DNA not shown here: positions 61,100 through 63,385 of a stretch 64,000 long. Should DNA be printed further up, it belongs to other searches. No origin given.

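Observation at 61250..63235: B12-binding radical SAM enzyme fused to a C-terminal STAS-like domain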

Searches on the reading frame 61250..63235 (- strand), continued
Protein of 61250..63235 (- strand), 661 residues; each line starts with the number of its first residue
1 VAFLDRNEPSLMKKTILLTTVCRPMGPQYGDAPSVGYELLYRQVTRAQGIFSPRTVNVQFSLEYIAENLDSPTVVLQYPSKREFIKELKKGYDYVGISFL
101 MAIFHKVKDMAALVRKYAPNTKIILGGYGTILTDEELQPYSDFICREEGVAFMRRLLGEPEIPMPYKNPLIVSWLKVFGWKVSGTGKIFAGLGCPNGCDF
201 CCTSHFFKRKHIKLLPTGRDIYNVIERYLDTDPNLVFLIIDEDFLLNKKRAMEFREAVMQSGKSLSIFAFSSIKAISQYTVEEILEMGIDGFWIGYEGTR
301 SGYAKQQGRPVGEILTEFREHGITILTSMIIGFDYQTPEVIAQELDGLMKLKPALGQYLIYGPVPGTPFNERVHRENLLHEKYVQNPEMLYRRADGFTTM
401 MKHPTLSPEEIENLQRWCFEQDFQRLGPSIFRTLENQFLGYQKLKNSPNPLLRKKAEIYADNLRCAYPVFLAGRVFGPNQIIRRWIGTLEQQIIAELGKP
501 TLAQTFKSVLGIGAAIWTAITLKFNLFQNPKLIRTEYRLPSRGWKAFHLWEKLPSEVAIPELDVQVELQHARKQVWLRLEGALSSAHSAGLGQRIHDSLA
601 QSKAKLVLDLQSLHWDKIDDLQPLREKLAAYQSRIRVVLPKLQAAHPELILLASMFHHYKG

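Call 20: find_encoding_contigs(protein=P0091, flank=8000, max_places=1)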
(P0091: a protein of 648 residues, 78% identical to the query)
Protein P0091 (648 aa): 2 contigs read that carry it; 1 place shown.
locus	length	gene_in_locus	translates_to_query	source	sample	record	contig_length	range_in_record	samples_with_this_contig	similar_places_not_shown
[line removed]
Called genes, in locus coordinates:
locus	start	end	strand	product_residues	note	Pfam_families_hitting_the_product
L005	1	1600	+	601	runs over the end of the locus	PF00496:SBP_bac_5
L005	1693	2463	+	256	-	PF00106:adh_short, PF13561:adh_short_C2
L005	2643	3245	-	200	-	PF01613:Flavin_Reduct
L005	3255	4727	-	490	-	PF01029:NusB, PF22458:RsmF-B_ferredox, PF01189:Methyltr_RsmB-F, PF01209:Ubie_methyltran (weak), PF01728:FtsJ, PF13847:Methyltransf_31, PF13649:Methyltransf_25 (faint)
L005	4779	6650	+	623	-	PF27167:HTH_GRAD, PF03449:GreA_GreB_N, PF01272:GreA_GreB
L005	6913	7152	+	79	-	-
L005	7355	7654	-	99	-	-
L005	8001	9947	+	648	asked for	PF02310:B12-binding (weak), PF04055:Radical_SAM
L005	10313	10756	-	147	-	PF16798:DUF5069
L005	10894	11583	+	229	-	PF02666:PS_Dcarbxylase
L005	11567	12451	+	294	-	PF01066:CDP-OH_P_transf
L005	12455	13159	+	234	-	PF01810:LysE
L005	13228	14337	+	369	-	PF01926:MMR_HSR1, PF02421:FeoB_N (weak), PF06071:YchF-GTPase_C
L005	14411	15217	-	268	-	-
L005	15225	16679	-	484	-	PF03781:FGE-sulfatase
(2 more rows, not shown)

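Call 21: find_encoding_contigs(protein=P0105, flank=8000, max_places=1)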
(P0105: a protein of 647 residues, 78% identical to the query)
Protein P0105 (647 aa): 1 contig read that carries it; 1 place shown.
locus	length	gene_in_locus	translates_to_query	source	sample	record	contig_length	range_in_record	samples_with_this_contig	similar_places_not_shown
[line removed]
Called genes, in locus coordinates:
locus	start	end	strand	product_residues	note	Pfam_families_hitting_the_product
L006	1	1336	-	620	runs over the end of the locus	PF00474:SSF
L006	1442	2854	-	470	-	PF07690:MFS_1, PF13347:MFS_2, PF00083:Sugar_tr (weak), PF07690:MFS_1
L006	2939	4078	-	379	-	PF10509:GalKase_gal_bdg, PF00288:GHMP_kinases_N, PF08544:GHMP_kinases_C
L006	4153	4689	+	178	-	PF14907:NTP_transf_5 (faint), PF08843:AbiEii (weak)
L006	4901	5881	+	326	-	PF03547:Mem_trans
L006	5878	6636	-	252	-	PF00106:adh_short, PF08659:KR (faint), PF13561:adh_short_C2, PF23441:SDR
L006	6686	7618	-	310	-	PF02899:Phage_int_SAM_1, PF13495:Phage_int_SAM_4 (weak), PF00589:Phage_integrase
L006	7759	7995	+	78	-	PF01176:eIF-1a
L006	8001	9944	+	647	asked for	PF02310:B12-binding (weak), PF04055:Radical_SAM (weak)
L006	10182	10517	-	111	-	PF00076:RRM_1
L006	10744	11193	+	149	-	PF01325:Fe_dep_repress (faint), PF12802:MarR_2 (weak), PF02742:Fe_dep_repr_C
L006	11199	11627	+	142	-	PF00210:Ferritin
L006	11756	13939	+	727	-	PF07715:Plug, PF00593:TonB_dep_Rec_b-barrel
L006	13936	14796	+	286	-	PF12974:Phosphonate-bd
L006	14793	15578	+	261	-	PF00005:ABC_tran, PF02463:SMC_N (faint)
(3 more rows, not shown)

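Call 33: find_related_loci(query=A2, collection=genome_contigs, flank=6000)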
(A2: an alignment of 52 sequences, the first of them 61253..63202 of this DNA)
Query A2 (650 aa) in genome_contigs; peptide patterns used: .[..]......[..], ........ (x = any residue, [..] = any of these).
599 stretches matched a pattern (row limit reached: there are more); 590 encode a relative of the query (tblastn E <= 1e-3); the best 80 are kept; 80 distinct loci.
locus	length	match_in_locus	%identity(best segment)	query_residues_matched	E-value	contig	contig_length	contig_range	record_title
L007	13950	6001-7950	82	1-650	0e+0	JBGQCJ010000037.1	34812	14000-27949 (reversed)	MAG: Verrucomicrobiia bacterium isolate OBJ2_061818_110_42 k141_597117_length_34812_cov_12.0000, whole genome shotgun se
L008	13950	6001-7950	82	1-650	0e+0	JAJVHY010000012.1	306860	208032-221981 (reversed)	MAG: Verrucomicrobiia bacterium isolate Bin_23R c_000000000149, whole genome shotgun sequence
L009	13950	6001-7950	82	1-650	0e+0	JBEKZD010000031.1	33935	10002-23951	MAG: Verrucomicrobiia bacterium isolate SPRUCE 690 SPRUCE_690_31, whole genome shotgun sequence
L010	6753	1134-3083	81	1-650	0e+0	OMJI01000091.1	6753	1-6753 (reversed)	Verrucomicrobia bacterium isolate AM_0936 genome assembly, contig: k99_416683, whole genome shotgun sequence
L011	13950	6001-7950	80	1-650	0e+0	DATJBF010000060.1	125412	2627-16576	MAG TPA_asm: Verrucomicrobiia bacterium isolate SMAG_U15347 k141_3475792, whole genome shotgun sequence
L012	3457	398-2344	80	1-649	0e+0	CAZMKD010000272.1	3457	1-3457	MAG TPA_asm: uncultured Verrucomicrobiota bacterium isolate binchicken_co165_124 genome assembly, contig: k141_1406746,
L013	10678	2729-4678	80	1-650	0e+0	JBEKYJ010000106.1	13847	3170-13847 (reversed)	MAG: Verrucomicrobiia bacterium isolate SPRUCE 672 SPRUCE_672_106, whole genome shotgun sequence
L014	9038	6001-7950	79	1-650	0e+0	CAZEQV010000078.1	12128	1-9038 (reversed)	MAG TPA_asm: uncultured Verrucomicrobiota bacterium isolate binchicken_co107_144 genome assembly, contig: NODE_12063_len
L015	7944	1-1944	79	3-650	0e+0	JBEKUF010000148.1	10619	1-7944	MAG: Verrucomicrobiia bacterium isolate SPRUCE 575 SPRUCE_575_148, whole genome shotgun sequence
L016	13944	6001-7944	79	3-650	0e+0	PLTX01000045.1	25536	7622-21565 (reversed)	MAG: Verrucomicrobia bacterium isolate bog_1451 73.20120700_S1D.122_contig_10969, whole genome shotgun sequence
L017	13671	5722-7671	79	1-650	0e+0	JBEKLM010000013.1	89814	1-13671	MAG: Verrucomicrobiia bacterium isolate SPRUCE 370 SPRUCE_370_13, whole genome shotgun sequence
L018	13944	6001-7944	78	3-650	0e+0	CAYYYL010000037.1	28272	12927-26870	MAG TPA_asm: uncultured Verrucomicrobiota bacterium isolate SRP342105_co1_51 genome assembly, contig: NODE_2181_length_2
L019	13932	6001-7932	79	1-650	0e+0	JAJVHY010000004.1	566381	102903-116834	MAG: Verrucomicrobiia bacterium isolate Bin_23R c_000000000020_partial_0_566381, whole genome shotgun sequence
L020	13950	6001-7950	79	1-650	0e+0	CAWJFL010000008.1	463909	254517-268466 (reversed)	MAG: uncultured Verrucomicrobiae bacterium isolate MFD09222.bin.2.60 genome assembly, contig: contig_56956, whole genome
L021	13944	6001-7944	78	1-648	0e+0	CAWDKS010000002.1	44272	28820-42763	MAG: uncultured Verrucomicrobiae bacterium isolate MFD09286.bin.1.254 genome assembly, contig: contig_27512, whole genom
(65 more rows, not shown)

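Call 38: search_solved_structures(query=A2, max_evalue=0.01, show_alignments=0)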
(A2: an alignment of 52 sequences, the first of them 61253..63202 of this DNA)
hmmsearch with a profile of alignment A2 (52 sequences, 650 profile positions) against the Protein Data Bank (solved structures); distinct sequences matched with E-value up to 0.01: 4.
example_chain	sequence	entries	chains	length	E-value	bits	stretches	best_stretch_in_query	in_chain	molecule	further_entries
1tid_B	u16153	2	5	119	0.00016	23.3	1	550-645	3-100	Anti-sigma F factor antagonist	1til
1th8_B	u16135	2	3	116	0.00042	22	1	552-645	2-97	Anti-sigma F factor antagonist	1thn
1auz_A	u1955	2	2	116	0.00069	21.3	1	554-642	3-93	SPOIIAA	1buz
1sbo_A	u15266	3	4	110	0.0037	18.8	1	553-634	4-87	Putative anti-sigma factor antagonist TM1442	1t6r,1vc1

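Call 40: search_solved_structures(query=A2, max_evalue=10, show_alignments=0)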
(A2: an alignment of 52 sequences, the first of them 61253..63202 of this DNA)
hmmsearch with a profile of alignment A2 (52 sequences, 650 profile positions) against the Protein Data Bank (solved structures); distinct sequences matched with E-value up to 10: 10.
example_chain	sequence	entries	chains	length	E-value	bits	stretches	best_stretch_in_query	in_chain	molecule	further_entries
1tid_B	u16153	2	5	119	0.00016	23.3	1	550-645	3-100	Anti-sigma F factor antagonist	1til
1th8_B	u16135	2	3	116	0.00042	22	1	552-645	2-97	Anti-sigma F factor antagonist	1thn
1auz_A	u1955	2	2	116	0.00069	21.3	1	554-642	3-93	SPOIIAA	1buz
1sbo_A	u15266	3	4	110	0.0037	18.8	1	553-634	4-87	Putative anti-sigma factor antagonist TM1442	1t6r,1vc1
1ky2_A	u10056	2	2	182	0.012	17.2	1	364-487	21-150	GTP-BINDING PROTEIN YPT7P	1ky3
4phf_A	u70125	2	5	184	0.03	15.9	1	364-487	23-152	GTP-binding protein YPT7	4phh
9i38_A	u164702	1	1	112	0.31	12.5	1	428-508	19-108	m4D2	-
4phg_A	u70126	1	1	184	0.69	11.4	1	364-487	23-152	GTP-binding protein YPT7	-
3s84_A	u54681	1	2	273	1.5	10.3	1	575-638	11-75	Apolipoprotein A-IV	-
9hx4_F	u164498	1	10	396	5.4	8.4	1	571-638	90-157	Apolipoprotein A-IV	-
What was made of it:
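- Closest known: Class B. Different: No PDB radical SAM enzyme is found by the family profile, even at E<=10 (call 40).
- Tried and rejected: The family profile finds no PDB radical SAM enzyme by sequence, even at E<=10 (call 40).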

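Call 43: predict_structure(alignment_id=A2)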
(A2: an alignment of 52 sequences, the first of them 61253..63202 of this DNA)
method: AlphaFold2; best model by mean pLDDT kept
length: 650 residues; sequences in the alignment: 52
mean_pLDDT: 81.6   pTM: 0.72
mean pLDDT of the five models: 81.6, 80.6, 77.8, 76.0, 74.4
residues with pLDDT >= 90: 220; 70-90: 315; 50-70: 95; < 50: 20
segments of 3 or more residues with pLDDT < 50: 23-33, 528-533
pLDDT, mean of each block of 10 residues (from residue 1): 85 70 44 59 70 82 90 94 86 80 95 73 83 81 88 63 77 79 53 52 77 83 84 86 94 88 89 94 72 71 92 89 90 90 86 75 88 82 79 93 91 90 95 94 94 92 93 97 96 90 85 73 70 60 79 81 85 83 86 85 76 85 83 58 71
secondary structure, 60 per line:
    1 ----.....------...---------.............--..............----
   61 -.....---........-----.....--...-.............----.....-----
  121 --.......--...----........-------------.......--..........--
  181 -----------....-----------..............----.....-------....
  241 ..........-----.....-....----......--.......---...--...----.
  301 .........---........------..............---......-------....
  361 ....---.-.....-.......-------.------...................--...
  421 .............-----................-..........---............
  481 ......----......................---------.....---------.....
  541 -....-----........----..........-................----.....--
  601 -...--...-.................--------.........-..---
elements in order: E5-9 H28-40 E43-48 H49-56 E62-66 H70-77 E83-87 H94-106 E111-115 H123-129 E132-134 H139-146 E160-166 E169-178 H192-195 H207-220 E225-229 H237-250 E256-260 H262-265 H270-275 E278-284 H300-309 E313-320 H327-340 E344-349 H357-364 H370-374 H376-382 H397-415 H418-433 H439-454 H456-465 H469-486 H491-512 E522-526 H536-540 H542-545 E551-558 E563-572 H574-589 E594-598 E602-604 H611-623 E624-627 H636-644
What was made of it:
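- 62753..63202 (-): N-terminal Rossmann-like, B12-binding-like domain (residues 1-150 in 650-aa numbering). AlphaFold shows alternating beta/alpha elements (call 43).
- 62048..62725 (-): Radical SAM core: a beta-hairpin followed by a partial (beta/alpha) barrel. Secondary structure from call 43.
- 61667..62014 (-): All-helical C-terminal domain of the catalytic core. It includes the moderately hydrophobic helix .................. Helices 397-512 with pLDDT mostly 85-97 (call 43).
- On Radical SAM superfamily (PF04055): AlphaFold model (call 43).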

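Call 45: fold_search(model_id=the predicted structure, library=pdb)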
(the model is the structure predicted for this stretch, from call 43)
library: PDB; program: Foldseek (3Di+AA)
matches with E <= 10: 1190; with E <= 0.001: 25
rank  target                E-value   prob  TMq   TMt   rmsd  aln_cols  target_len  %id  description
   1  9ccb                  4.9e-11  1.00  0.35  0.51  13.9       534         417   16  X-ray crystal structure of methyl-coenzyme M reductase glutamine methylase (MgmA) from Methanothermobacter marburgensis  (released 2025-01-01)
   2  6fd2_A                1.9e-10  1.00  0.42  0.58  10.5       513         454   13  Radical SAM 1,2-diol dehydratase AprD4 in complex with its substrate paromamine (released 2018-01-17)
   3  6fd2_B                1.2e-09  1.00  0.42  0.58  11.1       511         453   13  Radical SAM 1,2-diol dehydratase AprD4 in complex with its substrate paromamine (released 2018-01-17)
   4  9n1d                  6.8e-09  1.00  0.36  0.37  15.6       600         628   13  Crystal structure of CysS from Corallococcus sp. CA054B with 5'-deoxyadenosine and methionine bound (released 2026-01-28)
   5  9n1b                  1.0e-08  1.00  0.34  0.35  16.4       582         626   14  Crystal structure of CysS from Corallococcus sp. CA054B with 5'-deoxyadenosine, methionine, and pantetheinylated 3-metho (released 2026-01-28)
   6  7kdy_A                2.1e-08  1.00  0.35  0.35  17.0       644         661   14  Crystal structure of Streptomyces tokunonesis TokK with hydroxycobalamin, 5'-deoxyadenosine, methionine, and (2R)-pant (released 2022-01-12)
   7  7kdy_B                2.7e-08  1.00  0.36  0.35  16.5       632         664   14  Crystal structure of Streptomyces tokunonesis TokK with hydroxycobalamin, 5'-deoxyadenosine, methionine, and (2R)-pant (released 2022-01-12)
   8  7kdx_A                3.2e-08  1.00  0.36  0.36  16.9       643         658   14  Crystal structure of Streptomyces tokunonesis TokK with hydroxycobalamin, 5'-deoxyadenosine, and methionine (released 2022-01-12)
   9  7kdx_B                5.6e-08  1.00  0.35  0.34  17.0       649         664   15  Crystal structure of Streptomyces tokunonesis TokK with hydroxycobalamin, 5'-deoxyadenosine, and methionine (released 2022-01-12)
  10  9n1c                  6.9e-08  1.00  0.36  0.37  15.9       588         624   12  Crystal structure of CysS from Corallococcus sp. CA054B with 5'-deoxyadenosine, methionine, and pantetheinylated 3-ethox (released 2026-01-28)
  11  5ul2                  1.5e-07  1.00  0.38  0.34  15.7       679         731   14  Structure of Apo, SeMet-labeled Cobalamin-dependent S-adenosylmethionine radical enzyme OxsB (released 2017-04-19)
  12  7mjx_A                1.0e-06  1.00  0.38  0.53   7.8       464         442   13  MiaB in the complex with 5'-deoxyadenosine, methionine and RNA (released 2021-09-15)
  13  4jc0_B                1.1e-06  1.00  0.32  0.47   7.7       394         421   13  Crystal structure of Thermotoga maritima holo RimO in complex with pentasulfide, Northeast Structural Genomics Consort (released 2013-04-10)
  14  4jc0_A                1.3e-06  1.00  0.33  0.47   7.5       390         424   13  Crystal structure of Thermotoga maritima holo RimO in complex with pentasulfide, Northeast Structural Genomics Consort (released 2013-04-10)
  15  9a6d_A                1.3e-06  1.00  0.34  0.47   8.9       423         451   13  Integrative model of MTAB-YVFG by crosslinking MS and deep learning (released 2024-09-18)
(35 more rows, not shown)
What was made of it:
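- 62753..63202 (-): Foldseek's top hits are cobalamin-type radical SAM enzymes with the same N-terminal domain (call 45).
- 62048..62725 (-): Foldseek hits to MgmA, AprD4, CysS, TokK, OxsB, MiaB and RimO (call 45).
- On Radical SAM superfamily (PF04055): Foldseek prob 1.00 to many radical SAM structures (call 45).
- On Class B cobalamin-dependent radical SAM enzymes: The fold and the best structural neighbours agree (calls 43, 45). AprD4, the second-best structural match, shares the architecture (call 45).
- Closest known: Class B. Same: These are the best Foldseek matches, E 5e-11 to 1.5e-7 (call 45).
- Closest known: Methylthiotransferases MiaB/RimO. Same: They appear as structural hits at E ~1e-6 (call 45).
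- Foldseek best matches: MgmA 9ccb (4.9e-11), AprD4 6fd2, CysS 9n1d, TokK 7kdy and OxsB 5ul2 (call 45). The tripartite layout (N-terminal flavodoxin/Rossmann-like domain, radical SAM barrel, small C-terminal domain) mirrors MiaB/RimO, which are among the structural hits (call 45).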

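Call 68: list_cluster_members(proteins=[P0003, P0081, P0234, P0266, P0279])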
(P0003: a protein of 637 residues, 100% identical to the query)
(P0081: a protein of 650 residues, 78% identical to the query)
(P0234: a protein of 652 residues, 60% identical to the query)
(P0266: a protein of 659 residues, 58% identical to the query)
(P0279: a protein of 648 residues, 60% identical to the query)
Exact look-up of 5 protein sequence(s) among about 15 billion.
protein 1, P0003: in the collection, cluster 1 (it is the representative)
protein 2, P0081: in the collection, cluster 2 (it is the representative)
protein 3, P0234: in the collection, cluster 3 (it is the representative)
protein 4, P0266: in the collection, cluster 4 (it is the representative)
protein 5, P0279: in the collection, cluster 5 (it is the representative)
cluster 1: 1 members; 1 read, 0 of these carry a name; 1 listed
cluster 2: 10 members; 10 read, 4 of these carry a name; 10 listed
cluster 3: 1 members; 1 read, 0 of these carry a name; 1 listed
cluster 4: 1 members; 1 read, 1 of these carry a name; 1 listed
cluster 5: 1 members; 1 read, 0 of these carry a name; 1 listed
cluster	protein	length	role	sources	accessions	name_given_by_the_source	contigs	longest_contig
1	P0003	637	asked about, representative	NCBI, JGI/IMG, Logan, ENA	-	-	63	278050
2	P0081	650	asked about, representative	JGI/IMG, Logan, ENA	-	radical SAM superfamily enzyme YgiQ (UPF0313 family)/anti-anti-sigma regulatory factor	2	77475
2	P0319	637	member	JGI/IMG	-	radical SAM superfamily enzyme YgiQ (UPF0313 family)/anti-anti-sigma regulatory factor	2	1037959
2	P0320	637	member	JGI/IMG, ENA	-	radical SAM superfamily enzyme YgiQ (UPF0313 family)/anti-anti-sigma regulatory factor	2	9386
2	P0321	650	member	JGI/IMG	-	radical SAM superfamily enzyme YgiQ (UPF0313 family)/anti-anti-sigma regulatory factor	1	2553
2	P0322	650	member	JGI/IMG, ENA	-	-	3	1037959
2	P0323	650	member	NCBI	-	-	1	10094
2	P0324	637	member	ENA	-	-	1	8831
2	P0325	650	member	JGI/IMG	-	-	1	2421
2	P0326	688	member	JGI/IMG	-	-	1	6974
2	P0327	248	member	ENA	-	-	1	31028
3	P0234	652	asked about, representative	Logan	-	-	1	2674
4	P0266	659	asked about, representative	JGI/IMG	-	radical SAM superfamily enzyme YgiQ (UPF0313 family)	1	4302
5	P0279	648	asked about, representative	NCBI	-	-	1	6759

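Call 80: search_protein_families(library=padloc, proteins=[window:61253-63202:-], max_evalue=0.01)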
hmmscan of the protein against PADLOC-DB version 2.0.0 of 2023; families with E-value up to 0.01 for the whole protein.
window:61253-63202:- (650 aa): 0 families
